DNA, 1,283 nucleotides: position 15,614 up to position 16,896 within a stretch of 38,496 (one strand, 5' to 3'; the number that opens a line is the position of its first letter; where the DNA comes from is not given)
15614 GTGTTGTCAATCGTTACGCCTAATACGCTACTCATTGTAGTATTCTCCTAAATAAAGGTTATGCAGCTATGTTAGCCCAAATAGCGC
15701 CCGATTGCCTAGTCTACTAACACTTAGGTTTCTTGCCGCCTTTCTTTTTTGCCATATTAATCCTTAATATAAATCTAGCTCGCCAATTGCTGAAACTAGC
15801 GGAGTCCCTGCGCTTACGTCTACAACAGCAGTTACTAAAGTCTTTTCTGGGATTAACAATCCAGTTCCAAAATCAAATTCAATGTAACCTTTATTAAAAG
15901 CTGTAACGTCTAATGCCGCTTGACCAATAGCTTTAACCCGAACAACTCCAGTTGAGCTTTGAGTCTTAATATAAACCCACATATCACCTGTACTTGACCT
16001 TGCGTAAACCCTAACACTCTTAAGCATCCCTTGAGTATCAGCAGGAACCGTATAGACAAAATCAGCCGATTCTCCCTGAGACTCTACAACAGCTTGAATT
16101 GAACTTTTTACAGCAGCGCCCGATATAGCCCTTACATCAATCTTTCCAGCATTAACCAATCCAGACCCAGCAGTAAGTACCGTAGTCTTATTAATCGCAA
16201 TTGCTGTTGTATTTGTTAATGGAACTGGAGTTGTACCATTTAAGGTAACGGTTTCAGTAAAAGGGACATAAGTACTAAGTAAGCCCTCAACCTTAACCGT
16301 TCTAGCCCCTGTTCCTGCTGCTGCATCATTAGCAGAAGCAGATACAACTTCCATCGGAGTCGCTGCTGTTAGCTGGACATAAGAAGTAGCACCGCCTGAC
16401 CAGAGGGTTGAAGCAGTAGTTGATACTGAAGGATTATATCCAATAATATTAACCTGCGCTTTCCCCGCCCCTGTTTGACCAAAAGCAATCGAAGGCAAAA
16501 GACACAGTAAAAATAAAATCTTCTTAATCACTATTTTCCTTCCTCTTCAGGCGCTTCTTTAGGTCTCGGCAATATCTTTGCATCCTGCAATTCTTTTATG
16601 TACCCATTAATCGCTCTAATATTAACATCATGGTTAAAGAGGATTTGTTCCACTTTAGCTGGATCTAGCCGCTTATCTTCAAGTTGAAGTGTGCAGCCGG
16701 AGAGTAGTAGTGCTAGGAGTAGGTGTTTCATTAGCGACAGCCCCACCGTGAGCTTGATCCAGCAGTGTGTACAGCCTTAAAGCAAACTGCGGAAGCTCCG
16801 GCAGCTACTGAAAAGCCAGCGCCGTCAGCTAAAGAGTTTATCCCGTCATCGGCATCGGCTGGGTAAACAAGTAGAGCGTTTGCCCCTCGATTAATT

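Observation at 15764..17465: Three consecutive exported proteins (signal peptide, lipoprotein, signal peptide) wedged between head and tail genes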

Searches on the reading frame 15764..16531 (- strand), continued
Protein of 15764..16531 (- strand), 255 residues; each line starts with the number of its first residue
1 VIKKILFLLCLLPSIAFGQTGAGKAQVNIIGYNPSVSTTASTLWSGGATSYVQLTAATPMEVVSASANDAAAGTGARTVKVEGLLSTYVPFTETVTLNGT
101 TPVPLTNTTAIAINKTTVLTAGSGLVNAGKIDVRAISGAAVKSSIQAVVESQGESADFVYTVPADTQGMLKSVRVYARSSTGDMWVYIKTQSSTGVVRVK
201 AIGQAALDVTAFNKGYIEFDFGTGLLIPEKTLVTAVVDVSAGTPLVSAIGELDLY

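Call 102: find_encoding_contigs(protein=P0082, flank=5000, max_places=2)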
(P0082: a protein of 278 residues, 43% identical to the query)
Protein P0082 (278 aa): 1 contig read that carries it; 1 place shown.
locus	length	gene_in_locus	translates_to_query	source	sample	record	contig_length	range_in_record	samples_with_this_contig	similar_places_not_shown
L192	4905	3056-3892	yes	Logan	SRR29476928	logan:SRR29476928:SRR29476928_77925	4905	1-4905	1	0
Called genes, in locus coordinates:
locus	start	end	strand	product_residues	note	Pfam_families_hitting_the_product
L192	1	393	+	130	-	?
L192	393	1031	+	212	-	-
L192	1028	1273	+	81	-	-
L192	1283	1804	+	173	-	-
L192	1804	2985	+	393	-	-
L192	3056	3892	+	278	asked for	-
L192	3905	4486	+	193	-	-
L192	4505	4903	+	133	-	?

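Call 115: search_protein_families(library=padloc, proteins=[window:15764-16531:-], max_evalue=0.1)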
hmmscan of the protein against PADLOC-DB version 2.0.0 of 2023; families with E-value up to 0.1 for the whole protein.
window:15764-16531:- (255 aa): 0 families

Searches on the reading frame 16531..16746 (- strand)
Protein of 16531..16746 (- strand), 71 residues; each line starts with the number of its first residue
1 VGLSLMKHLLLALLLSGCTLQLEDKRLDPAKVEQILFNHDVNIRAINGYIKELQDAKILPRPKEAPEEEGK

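Call 5: search_protein_families(library=phrogs, proteins=[window:16531-16746:-], max_evalue=0.01)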
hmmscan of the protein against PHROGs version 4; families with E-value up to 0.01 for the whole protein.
window:16531-16746:- (71 aa): 0 families

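Call 6: search_protein_families(library=pfam, proteins=[window:16531-16746:-], max_evalue=0.1)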
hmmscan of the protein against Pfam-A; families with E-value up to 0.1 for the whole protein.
window:16531-16746:- (71 aa): 0 families

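Call 42: find_homologous_proteins(query=window:16534-16731:-, max_evalue=0.01)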
Query seq(66 aa) (66 aa): 1 proteins with E <= 0.01 among 1 candidates.
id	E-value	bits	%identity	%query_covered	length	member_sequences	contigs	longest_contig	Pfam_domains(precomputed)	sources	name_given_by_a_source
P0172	2.1e-35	136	100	100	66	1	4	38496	-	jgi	-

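Call 50: search_protein_families(library=ncbifam, proteins=[window:16531-16746:-], max_evalue=0.1)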
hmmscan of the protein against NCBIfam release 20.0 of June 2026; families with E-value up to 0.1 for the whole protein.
window:16531-16746:- (71 aa): 1 family
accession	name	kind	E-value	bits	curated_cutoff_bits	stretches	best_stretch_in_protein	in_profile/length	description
TIGR00548.1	lolB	equivalog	0.014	14.9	59.6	1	4-56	3-55/202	lipoprotein insertase outer membrane protein LolB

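Call 86: search_solved_structures(query=A6, max_evalue=1)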
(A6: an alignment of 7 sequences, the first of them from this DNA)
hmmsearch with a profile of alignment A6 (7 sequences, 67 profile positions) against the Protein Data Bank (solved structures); distinct sequences matched with E-value up to 1: 13.
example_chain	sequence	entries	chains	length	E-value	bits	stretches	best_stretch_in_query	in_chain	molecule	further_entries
8k82_CN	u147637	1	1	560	0.017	18.4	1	8-60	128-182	General negative regulator of transcription subunit 5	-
9nsw_A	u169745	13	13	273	0.13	15.5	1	7-40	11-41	Beta-lactamase OXA-23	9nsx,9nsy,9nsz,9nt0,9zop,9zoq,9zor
5cwj_A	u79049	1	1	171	0.17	15.2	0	36-57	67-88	Designed helical repeat protein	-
2o1e_A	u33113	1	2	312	0.22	14.9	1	21-66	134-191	YcdH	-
6all_A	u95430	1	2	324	0.32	14.3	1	1-40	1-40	Fe(3+)-citrate-binding protein yfmC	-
9nw3_1A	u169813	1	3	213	0.44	13.9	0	23-49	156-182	Sperm flagellar protein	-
3usy_A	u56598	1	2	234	0.45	13.9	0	35-60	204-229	Flagellar motor switch protein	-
3usw_A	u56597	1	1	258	0.5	13.7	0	35-60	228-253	Flagellar motor switch protein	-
3wz3_A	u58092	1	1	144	0.64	13.4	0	42-64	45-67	TraM protein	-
5wp3_B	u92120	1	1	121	0.66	13.3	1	20-59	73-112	EB22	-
1aa0_A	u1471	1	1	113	0.66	13.3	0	27-57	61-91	FIBRITIN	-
3zbi_C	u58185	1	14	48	0.84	13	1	1-17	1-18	TRAN PROTEIN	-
1avy_A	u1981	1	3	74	0.88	12.9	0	26-57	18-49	FIBRITIN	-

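Call 89: find_related_loci(query=A7, collection=viral_contigs, flank=5000)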
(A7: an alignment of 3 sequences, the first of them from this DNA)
Query A7 (66 aa) in viral_contigs; peptide patterns used: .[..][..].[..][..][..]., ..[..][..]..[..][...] (x = any residue, [..] = any of these).
187 stretches matched a pattern, but none encodes a relative of the query by tblastn (E <= 1e-3).

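Call 96: find_related_loci(query=A7, collection=metagenome_contigs, flank=5000)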
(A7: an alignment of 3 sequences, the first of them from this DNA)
Query A7 (66 aa) in metagenome_contigs; peptide patterns used: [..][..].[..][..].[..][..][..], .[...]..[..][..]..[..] (x = any residue, [..] = any of these).
338 stretches matched a pattern, but none encodes a relative of the query by tblastn (E <= 1e-3).

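Call 115: search_protein_families(library=padloc, proteins=[window:16531-16731:-], max_evalue=0.1)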
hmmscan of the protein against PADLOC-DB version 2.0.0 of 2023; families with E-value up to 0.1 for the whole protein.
window:16531-16731:- (66 aa): 0 families
